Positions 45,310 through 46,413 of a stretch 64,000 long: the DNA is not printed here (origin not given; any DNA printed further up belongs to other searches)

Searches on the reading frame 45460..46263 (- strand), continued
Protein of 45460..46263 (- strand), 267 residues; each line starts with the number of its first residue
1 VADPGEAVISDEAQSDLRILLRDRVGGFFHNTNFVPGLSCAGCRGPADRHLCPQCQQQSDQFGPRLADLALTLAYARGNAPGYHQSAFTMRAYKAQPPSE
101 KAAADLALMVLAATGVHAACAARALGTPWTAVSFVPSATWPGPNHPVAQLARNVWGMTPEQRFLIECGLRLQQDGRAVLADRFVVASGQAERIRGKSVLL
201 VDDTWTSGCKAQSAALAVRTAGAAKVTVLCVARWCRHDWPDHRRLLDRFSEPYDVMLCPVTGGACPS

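Call 61: get_annotated_region(hit=H14, flank=5000)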
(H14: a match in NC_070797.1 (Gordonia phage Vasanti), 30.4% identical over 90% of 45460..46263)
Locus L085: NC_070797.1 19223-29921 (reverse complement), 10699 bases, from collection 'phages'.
description: Gordonia phage Vasanti, complete genome.
organism: Gordonia phage Vasanti (NCBI taxid 2502431)
taxonomy: Viruses; Duplodnaviria; Heunggongvirae; Uroviricota; Caudoviricetes; Attisvirus; Attisvirus vasanti
host: Gordonia terrae 3612; source: soil; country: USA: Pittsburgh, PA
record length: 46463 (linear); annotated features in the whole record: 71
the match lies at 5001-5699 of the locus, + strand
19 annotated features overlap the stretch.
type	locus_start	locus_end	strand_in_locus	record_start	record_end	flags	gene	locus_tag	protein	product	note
CDS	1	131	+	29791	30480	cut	40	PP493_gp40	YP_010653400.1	peptidase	-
CDS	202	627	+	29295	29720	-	39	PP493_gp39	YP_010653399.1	metallo-protease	peptidase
CDS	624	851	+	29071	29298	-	38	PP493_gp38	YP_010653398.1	hypothetical protein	-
CDS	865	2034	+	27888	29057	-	37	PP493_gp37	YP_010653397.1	integrase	integrase, (Y-int)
CDS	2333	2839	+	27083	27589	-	36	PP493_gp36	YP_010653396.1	hypothetical protein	-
CDS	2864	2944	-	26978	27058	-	35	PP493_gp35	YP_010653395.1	hypothetical protein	-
CDS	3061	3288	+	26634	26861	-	34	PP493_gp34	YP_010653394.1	hypothetical protein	-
CDS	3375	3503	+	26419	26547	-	33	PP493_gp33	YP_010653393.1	hypothetical protein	-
CDS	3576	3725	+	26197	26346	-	32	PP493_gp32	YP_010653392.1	hypothetical protein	-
CDS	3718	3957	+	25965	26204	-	31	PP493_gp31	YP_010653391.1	helix-turn-helix DNA binding domain protein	helix-turn-helix DNA binding domain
CDS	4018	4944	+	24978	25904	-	30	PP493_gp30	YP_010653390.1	DprA-like DNA processing chain A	-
CDS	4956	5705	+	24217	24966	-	29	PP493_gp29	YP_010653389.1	phosphoribosyltransferase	phosphoribosyl transferase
CDS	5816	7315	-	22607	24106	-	28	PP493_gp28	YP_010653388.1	minor tail protein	-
CDS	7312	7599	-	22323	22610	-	27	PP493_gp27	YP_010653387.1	hypothetical protein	-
CDS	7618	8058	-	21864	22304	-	26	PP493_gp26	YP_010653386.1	hypothetical protein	-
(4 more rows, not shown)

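Call 62: get_annotated_region(hit=H4, flank=5000)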
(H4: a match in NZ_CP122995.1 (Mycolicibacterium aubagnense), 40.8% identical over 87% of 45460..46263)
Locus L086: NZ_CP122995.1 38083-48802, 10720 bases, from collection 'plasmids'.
description: Mycolicibacterium aubagnense strain HPB1.1 plasmid unnamed1, complete sequence
organism: Mycolicibacterium aubagnense (NCBI taxid 319707)
taxonomy: Bacteria; Actinomycetota; Actinomycetes; Mycobacteriales; Mycobacteriaceae; Mycolicibacterium; Mycolicibacterium aubagnense
host: -; source: wall sediment of Poderosa mine; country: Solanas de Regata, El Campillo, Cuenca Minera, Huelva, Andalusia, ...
typing (MOB-suite, as given by PLSDB): non-mobilizable
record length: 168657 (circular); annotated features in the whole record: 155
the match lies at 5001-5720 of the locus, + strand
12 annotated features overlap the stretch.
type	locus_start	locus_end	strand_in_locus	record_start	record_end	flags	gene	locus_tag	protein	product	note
CDS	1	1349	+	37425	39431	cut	-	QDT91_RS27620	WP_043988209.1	site-specific DNA-methyltransferase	GO:0006306 - DNA methylation [Evidence IEA]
CDS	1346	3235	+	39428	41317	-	-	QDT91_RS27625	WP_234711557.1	DEAD/DEAH box helicase family protein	-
CDS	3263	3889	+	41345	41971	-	-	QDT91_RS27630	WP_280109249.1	hypothetical protein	-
CDS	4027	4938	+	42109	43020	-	-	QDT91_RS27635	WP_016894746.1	DNA processing protein DprA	-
CDS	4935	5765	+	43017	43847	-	-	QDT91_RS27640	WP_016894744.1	phosphoribosyltransferase family protein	-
CDS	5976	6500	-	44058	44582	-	-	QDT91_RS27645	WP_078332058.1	hypothetical protein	-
CDS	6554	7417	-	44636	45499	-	-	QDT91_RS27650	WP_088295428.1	hypothetical protein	-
CDS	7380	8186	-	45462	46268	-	-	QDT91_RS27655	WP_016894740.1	hypothetical protein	-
CDS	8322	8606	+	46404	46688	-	-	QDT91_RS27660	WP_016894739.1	type VII secretion target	GO:0009306 - protein secretion [Evidence IEA]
CDS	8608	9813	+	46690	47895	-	-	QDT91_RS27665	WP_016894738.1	hypothetical protein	-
CDS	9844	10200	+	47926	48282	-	-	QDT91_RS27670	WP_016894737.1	hypothetical protein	-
CDS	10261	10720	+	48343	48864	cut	-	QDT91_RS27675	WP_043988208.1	hypothetical protein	-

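Call 85: find_related_loci(query=A1, collection=viral_contigs, flank=6000)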
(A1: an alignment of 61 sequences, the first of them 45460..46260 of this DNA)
Query A1 (266 aa) in viral_contigs; peptide patterns used: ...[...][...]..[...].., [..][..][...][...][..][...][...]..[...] (x = any residue, [..] = any of these).
33 stretches matched a pattern, but none encodes a relative of the query by tblastn (E <= 1e-3).

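Call 90: search_protein_families(library=pfam, alignment_id=A4, max_evalue=0.00001)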
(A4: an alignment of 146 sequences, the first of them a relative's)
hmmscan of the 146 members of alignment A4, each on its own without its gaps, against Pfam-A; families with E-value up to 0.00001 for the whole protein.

A. member 1, L001:3690-4841:- (383 aa): 3 families
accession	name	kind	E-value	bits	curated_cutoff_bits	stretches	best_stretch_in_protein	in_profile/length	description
PF06722.18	EryCIII-like_C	-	4e-27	95.4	31.7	1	259-380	24-145/145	Erythromycin biosynthesis protein CIII-like, C-terminal domain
PF00201.24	UDPGT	-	7.4e-10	38.7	19.5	1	235-352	294-410/499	UDP-glucoronosyl and UDP-glucosyl transferase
PF21036.3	EryCIII-like_N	-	5.3e-08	33.3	27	1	22-147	2-139/216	Erythromycin biosynthesis protein CIII-like, N-terminal domain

B. families by the number of members that match (of 146 scanned): 137 families (the first 25 are shown)
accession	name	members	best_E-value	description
PF13561.12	adh_short_C2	6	7.6e-52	Enoyl-(Acyl carrier protein) reductase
PF00106.31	adh_short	6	1.8e-44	short chain dehydrogenase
PF00378.25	ECH_1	4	2.3e-43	Enoyl-CoA hydratase/isomerase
PF16113.10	ECH_2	4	2e-26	Enoyl-CoA hydratase/isomerase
PF13560.12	HTH_31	4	2.8e-12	Helix-turn-helix domain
PF01022.26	HTH_5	4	5e-06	Bacterial regulatory protein, arsR family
PF09948.15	PpoB2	3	1.9e-53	Copper chaperone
PF01810.24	LysE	3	6.1e-35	LysE type translocator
PF08327.17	AHSA1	3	8.5e-25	Activator of Hsp90 ATPase homolog 1-like protein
PF00293.34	NUDIX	3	4e-20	NUDIX domain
PF00440.29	TetR_N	3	1.1e-14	Bacterial regulatory proteins, tetR family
PF12840.13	HTH_20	3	4.9e-11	Helix-turn-helix domain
PF12802.13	MarR_2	3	7.2e-06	MarR family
PF00441.29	Acyl-CoA_dh_1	2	1.7e-32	Acyl-CoA dehydrogenase, C-terminal domain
PF01764.32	Lipase_3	2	5.7e-30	Lipase (class 3)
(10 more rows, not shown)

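Call 91: search_protein_families(library=padloc, alignment_id=A4, max_evalue=1e-8)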
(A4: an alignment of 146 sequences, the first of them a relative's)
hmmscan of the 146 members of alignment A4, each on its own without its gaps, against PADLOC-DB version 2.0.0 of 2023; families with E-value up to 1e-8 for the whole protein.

A. member 1, L001:3690-4841:- (383 aa): 0 families

B. families by the number of members that match (of 146 scanned): 90 families (the first 25 are shown)
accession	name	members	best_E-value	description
PDLC01720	Csa3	3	1.5e-12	Csa3_1_CAS-I-II-III-IV-V-VI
PDLC01438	Csa3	3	1e-11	"CAS-I,CAS-II,CAS-III,CAS-IV,CAS-V,CAS-VI; associated_signaling"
PDLC03960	SngC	2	7.7e-275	-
PDLC02503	BrxHI|BrxHII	2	4.3e-121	BrxHI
PDLC02501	BrxHI|BrxHII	2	1.9e-78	BrxHI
PDLC04833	PDC-S03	2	5e-25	-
PDLC00037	DruE3|DruE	2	2.1e-21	SNF2 family N-terminal domain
PDLC00013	DruE1|DruE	2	7.2e-20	SNF2 family N-terminal domain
PDLC00035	DruE3|DruE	2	2.5e-19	SNF2 family N-terminal domain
PDLC04832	PDC-S03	2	4.7e-19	-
PDLC00036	DruE3|DruE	2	5.4e-17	SNF2 family N-terminal domain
PDLC00051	DruE4|DruE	2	1.1e-16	SNF2 family N-terminal domain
PDLC03928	PsyrT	2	2.9e-16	-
PDLC02569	DrmA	2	2.5e-13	DrmA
PDLC04834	PDC-S03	2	2.5e-12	-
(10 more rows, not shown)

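Call 95: search_protein_families(library=ncbifam, alignment_id=A1, max_evalue=0.001)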
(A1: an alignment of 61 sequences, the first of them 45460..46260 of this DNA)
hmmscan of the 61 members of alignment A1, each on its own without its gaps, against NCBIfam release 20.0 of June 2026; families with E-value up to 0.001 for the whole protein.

A. member 1, window:45460-46260:- (266 aa): 1 family
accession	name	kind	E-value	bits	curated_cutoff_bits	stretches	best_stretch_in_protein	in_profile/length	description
TIGR00201.1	comF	subfamily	0.00072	19.5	233.55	0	190-232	148-190/190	ComF family protein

B. families by the number of members that match (of 61 scanned): 22 families
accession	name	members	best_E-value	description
TIGR00201.1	comF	26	9.7e-08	ComF family protein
TIGR01251.1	ribP_PPkin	19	2.3e-08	ribose-phosphate diphosphokinase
NF008616.0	PRK11595.1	17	3.2e-07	DNA utilization protein GntX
NF002095.0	PRK00934.1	13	1.2e-07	ribose-phosphate diphosphokinase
NF004689.0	PRK06031.1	9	0.00017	phosphoribosyltransferase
NF002320.0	PRK01259.1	5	4.6e-06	ribose-phosphate diphosphokinase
TIGR00336.1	pyrE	4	7.4e-05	orotate phosphoribosyltransferase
NF005592.0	PRK07322.1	4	9.4e-05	adenine phosphoribosyltransferase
NF002620.0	PRK02277.1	3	6.9e-07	orotate phosphoribosyltransferase-like protein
NF002618.0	PRK02269.1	2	1.4e-05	ribose-phosphate diphosphokinase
NF002844.0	PRK03092.1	2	2.5e-05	ribose-phosphate diphosphokinase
NF002636.0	PRK02304.1-5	2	5.8e-05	adenine phosphoribosyltransferase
NF003428.0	PRK04923.1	2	0.00018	ribose-phosphate diphosphokinase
NF002635.0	PRK02304.1-4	1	0.00016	adenine phosphoribosyltransferase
TIGR01367.1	pyrE_Therm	1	0.00031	orotate phosphoribosyltransferase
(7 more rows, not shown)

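Call 96: search_protein_families(library=phrogs, proteins=[window:45460-46263:-], max_evalue=0.001)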
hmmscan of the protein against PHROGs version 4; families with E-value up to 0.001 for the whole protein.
window:45460-46263:- (267 aa): 1 family
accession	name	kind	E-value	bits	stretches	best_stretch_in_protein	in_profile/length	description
phrog_27844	-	unknown function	0.00013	22.2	1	190-257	294-362/392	-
